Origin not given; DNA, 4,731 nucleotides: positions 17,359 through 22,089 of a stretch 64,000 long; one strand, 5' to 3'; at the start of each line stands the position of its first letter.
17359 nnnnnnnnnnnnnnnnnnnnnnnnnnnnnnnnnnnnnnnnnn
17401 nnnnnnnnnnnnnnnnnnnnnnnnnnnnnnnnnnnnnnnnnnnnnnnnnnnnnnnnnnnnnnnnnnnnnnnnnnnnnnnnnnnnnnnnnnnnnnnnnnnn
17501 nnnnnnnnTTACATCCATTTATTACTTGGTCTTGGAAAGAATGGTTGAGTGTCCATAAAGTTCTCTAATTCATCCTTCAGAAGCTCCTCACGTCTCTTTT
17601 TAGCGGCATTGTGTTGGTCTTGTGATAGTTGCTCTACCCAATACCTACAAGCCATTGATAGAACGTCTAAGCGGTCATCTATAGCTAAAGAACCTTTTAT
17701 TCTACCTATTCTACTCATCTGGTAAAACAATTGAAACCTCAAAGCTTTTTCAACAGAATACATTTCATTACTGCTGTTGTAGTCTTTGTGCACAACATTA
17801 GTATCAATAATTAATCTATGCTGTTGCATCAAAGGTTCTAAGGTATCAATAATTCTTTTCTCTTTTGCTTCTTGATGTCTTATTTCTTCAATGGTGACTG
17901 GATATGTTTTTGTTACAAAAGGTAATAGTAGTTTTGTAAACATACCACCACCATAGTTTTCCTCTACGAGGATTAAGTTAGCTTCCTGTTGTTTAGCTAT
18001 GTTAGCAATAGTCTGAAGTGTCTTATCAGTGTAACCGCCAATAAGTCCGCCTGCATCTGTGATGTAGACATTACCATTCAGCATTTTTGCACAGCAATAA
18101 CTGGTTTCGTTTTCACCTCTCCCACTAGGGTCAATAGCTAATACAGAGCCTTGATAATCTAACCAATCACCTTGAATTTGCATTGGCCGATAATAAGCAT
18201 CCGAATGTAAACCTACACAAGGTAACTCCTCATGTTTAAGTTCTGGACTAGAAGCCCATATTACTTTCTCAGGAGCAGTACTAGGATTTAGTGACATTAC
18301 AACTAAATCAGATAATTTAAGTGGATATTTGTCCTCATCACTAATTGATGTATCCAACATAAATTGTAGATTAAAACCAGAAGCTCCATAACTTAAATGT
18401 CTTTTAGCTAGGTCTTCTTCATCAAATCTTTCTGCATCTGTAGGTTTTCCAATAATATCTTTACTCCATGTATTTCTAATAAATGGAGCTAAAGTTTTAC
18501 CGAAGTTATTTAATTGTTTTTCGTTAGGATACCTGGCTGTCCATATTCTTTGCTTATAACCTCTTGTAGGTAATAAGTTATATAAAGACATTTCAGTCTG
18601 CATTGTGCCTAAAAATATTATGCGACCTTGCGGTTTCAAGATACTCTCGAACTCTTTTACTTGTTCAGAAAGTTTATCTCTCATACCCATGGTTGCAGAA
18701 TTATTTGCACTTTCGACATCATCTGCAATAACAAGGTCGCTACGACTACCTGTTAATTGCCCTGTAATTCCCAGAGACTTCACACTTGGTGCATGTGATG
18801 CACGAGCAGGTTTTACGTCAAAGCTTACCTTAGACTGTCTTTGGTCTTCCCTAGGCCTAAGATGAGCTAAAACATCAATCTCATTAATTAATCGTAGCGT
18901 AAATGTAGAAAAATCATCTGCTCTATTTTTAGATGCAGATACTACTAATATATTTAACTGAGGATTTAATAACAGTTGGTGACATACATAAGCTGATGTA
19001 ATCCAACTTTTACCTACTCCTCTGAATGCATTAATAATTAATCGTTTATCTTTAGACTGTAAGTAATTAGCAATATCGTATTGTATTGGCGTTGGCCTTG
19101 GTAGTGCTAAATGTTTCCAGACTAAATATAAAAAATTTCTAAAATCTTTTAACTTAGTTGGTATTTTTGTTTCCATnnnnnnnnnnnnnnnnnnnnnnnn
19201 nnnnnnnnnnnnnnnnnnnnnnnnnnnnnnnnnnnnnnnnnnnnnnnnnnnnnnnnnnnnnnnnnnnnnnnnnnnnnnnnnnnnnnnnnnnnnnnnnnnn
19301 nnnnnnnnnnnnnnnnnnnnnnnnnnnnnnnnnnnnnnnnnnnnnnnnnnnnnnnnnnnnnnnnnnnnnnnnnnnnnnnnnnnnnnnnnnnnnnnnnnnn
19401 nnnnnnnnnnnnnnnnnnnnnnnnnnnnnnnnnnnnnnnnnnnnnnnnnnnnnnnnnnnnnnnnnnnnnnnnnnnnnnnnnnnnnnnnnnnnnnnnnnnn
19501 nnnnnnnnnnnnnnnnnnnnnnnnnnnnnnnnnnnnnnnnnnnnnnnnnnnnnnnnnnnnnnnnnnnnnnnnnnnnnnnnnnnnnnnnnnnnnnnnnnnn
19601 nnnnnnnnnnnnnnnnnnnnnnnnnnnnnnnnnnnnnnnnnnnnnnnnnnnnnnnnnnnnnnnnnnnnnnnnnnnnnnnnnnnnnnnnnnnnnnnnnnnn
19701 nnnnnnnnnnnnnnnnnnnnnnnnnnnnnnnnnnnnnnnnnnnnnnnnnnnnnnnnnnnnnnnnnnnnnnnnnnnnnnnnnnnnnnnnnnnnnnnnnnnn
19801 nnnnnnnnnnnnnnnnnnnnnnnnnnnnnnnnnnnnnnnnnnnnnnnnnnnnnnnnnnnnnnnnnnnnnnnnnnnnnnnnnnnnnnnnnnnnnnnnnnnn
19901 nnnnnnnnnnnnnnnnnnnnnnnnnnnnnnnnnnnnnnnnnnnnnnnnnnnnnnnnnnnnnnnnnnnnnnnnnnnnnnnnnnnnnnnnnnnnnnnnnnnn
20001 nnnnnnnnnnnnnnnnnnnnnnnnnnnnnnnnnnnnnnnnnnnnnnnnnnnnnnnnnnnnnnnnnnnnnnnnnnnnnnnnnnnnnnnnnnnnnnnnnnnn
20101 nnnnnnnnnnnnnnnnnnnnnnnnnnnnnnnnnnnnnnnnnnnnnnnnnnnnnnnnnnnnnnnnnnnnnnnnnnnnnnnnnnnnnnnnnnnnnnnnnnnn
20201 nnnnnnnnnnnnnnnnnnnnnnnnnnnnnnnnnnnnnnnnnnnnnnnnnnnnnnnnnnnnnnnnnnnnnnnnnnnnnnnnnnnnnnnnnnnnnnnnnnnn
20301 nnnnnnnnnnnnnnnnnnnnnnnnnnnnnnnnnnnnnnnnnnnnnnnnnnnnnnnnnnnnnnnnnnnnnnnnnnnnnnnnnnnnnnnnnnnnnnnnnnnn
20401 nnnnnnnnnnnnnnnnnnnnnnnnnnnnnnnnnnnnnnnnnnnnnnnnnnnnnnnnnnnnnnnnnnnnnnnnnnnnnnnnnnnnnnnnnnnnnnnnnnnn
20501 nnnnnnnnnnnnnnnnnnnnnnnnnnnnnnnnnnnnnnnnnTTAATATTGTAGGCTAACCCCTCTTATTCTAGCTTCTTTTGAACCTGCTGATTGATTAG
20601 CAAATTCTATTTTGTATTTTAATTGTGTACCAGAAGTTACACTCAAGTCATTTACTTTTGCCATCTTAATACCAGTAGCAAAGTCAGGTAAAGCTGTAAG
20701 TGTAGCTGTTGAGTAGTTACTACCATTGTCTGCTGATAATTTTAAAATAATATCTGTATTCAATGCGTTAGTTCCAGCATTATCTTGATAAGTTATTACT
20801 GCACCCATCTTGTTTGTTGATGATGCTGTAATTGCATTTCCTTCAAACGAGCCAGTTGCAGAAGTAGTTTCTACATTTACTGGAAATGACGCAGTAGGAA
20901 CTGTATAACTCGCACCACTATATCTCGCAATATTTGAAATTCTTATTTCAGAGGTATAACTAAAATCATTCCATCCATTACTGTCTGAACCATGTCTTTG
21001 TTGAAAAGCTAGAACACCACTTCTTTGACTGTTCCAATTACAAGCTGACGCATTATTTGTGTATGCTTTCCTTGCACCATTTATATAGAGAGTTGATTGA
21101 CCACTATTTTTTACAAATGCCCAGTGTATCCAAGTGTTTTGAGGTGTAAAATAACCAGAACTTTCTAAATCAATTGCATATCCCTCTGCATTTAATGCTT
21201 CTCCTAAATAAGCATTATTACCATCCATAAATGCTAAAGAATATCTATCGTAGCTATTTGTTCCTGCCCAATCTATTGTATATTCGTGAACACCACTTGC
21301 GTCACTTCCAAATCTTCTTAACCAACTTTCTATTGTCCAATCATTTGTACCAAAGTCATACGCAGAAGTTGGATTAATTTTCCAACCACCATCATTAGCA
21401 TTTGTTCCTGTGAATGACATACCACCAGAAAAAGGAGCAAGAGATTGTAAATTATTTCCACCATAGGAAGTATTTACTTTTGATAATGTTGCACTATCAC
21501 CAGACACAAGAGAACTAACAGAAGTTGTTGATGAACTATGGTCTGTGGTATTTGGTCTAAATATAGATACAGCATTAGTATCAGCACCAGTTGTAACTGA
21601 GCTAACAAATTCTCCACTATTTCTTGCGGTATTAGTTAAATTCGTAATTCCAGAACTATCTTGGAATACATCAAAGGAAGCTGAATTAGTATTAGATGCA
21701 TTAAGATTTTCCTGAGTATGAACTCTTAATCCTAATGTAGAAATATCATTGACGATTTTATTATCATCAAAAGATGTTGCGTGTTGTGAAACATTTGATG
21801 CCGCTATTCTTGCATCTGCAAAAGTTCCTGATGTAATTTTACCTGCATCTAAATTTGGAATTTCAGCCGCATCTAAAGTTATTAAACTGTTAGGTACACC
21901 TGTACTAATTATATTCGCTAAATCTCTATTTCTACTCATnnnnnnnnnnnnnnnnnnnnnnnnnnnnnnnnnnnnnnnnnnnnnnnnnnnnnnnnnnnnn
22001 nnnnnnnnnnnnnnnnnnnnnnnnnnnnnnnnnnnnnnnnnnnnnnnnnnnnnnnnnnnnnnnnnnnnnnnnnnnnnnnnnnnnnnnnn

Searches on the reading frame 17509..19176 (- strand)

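Call 16: search_protein_families(library=phrogs, proteins=[window:17509-19176:-])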
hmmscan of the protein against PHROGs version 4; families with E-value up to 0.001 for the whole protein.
window:17509-19176:- (555 aa): 6 families
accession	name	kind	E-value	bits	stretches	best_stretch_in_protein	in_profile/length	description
phrog_38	-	head and packaging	2.1e-106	358.3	1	10-532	271-719/760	terminase large subunit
phrog_17672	-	head and packaging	3.4e-75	254.4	1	29-353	51-390/395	terminase large subunit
phrog_15524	-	head and packaging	4.3e-63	214.1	1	343-544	4-204/249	terminase large subunit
phrog_4758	-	head and packaging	5.5e-29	102.2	1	12-221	20-238/243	terminase large subunit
phrog_5989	-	head and packaging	1.1e-05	25.7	1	30-98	144-211/347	terminase large subunit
phrog_2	-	head and packaging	2.3e-05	24.4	1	30-90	268-323/807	terminase large subunit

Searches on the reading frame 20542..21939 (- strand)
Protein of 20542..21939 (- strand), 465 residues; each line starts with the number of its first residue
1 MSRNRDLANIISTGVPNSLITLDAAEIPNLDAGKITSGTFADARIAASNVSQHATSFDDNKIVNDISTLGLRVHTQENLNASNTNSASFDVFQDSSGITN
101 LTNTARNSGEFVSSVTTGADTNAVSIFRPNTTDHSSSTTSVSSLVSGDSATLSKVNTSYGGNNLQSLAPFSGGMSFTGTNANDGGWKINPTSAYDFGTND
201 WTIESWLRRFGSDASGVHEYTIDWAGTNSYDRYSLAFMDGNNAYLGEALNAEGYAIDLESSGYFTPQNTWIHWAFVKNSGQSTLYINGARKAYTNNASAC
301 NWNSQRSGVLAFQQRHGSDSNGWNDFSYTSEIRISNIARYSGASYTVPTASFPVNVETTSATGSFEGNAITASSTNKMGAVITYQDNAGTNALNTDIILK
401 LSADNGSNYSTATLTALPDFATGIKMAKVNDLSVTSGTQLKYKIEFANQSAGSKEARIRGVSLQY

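Call 16: search_protein_families(library=phrogs, proteins=[window:20542-21939:-])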
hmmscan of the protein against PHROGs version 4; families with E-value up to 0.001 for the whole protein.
window:20542-21939:- (465 aa): 1 family
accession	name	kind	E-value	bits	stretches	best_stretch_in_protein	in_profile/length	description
phrog_3545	-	unknown function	2.2e-17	63.5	1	118-370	757-996/1115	-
